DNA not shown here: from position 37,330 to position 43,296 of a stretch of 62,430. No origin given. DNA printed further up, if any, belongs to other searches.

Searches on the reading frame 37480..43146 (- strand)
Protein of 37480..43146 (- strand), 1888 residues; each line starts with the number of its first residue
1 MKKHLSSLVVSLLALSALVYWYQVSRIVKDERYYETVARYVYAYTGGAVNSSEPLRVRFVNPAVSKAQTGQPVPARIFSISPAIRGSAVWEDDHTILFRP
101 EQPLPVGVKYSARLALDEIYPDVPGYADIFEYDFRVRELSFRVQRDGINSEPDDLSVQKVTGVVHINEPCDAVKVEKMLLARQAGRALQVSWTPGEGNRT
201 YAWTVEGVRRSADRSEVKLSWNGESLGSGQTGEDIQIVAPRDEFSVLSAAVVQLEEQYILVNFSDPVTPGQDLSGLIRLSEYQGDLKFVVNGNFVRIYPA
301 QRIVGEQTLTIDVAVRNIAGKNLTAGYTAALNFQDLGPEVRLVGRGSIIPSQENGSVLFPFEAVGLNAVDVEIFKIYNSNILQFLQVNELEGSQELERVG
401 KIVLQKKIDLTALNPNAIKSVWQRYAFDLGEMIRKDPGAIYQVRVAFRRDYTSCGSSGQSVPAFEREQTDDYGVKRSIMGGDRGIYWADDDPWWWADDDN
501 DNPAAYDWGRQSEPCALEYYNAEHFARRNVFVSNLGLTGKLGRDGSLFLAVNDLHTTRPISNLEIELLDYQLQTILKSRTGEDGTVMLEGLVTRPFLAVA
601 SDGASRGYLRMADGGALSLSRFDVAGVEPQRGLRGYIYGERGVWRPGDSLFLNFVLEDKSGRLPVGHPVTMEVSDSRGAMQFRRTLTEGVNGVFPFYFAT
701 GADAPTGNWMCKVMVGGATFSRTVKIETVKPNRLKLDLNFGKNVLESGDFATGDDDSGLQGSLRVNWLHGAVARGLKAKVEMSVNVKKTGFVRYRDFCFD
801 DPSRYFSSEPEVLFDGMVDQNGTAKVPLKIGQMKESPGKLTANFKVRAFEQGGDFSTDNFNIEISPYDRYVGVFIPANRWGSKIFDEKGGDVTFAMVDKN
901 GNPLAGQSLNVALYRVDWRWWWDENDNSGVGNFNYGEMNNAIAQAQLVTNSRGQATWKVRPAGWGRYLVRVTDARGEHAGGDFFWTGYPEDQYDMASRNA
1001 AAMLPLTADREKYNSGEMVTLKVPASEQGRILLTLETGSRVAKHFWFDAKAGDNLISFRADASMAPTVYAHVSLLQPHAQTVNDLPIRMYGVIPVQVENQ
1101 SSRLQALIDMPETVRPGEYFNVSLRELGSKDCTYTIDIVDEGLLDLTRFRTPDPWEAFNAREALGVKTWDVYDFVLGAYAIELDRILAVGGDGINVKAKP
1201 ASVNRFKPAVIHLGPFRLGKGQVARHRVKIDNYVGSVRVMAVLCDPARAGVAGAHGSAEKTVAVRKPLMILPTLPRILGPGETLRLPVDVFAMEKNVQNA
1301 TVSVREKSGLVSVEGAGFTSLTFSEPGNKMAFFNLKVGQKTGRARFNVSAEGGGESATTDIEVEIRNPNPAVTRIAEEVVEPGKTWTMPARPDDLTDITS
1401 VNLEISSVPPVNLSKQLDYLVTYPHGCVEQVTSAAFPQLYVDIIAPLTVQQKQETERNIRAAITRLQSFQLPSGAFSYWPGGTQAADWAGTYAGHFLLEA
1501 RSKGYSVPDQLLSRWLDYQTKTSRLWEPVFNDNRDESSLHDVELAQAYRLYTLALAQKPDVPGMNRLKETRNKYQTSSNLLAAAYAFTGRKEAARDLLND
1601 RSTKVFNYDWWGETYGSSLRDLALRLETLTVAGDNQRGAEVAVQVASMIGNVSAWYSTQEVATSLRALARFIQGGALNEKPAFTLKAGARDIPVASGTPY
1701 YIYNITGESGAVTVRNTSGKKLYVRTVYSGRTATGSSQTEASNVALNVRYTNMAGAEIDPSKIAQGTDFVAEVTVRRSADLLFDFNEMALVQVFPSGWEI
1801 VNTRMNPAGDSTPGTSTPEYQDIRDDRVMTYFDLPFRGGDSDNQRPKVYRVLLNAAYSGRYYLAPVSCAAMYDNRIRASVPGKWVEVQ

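Call 65: search_protein_families(library=pfam, proteins=[window:37480-43146:-], max_evalue=0.0001)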
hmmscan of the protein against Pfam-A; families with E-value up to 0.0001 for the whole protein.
window:37480-43146:- (1888 aa): 8 families
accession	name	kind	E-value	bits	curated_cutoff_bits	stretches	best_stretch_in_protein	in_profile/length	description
PF17962.7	bMG6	-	7.2e-17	62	23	1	892-988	19-112/112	Bacterial macroglobulin domain 6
PF11974.14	bMG3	-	4.9e-15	55.8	34.9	1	532-627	1-101/103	Bacterial alpha-2-macroglobulin MG3 domain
PF01835.25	MG2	-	2.7e-14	53.7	32.8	1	634-714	1-84/96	MG2 domain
PF07703.20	A2M_BRD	-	2e-13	51.3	22.7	1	1006-1146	3-140/140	Alpha-2-macroglobulin bait region domain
PF17973.7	bMG10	-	3.3e-08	34.2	26.2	1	1749-1873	7-129/131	Bacterial Alpha-2-macroglobulin MG10 domain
PF17972.7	bMG5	-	4.7e-08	33.9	26.5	1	759-853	20-114/127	Bacterial Alpha-2-macroglobulin MG5 domain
PF00207.28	A2M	-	2.8e-06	27.5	21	1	1226-1303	18-91/92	Alpha-2-macroglobulin family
PF07678.20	TED_complement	-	4.4e-05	23.2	22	0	1412-1505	15-110/312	A-macroglobulin TED domain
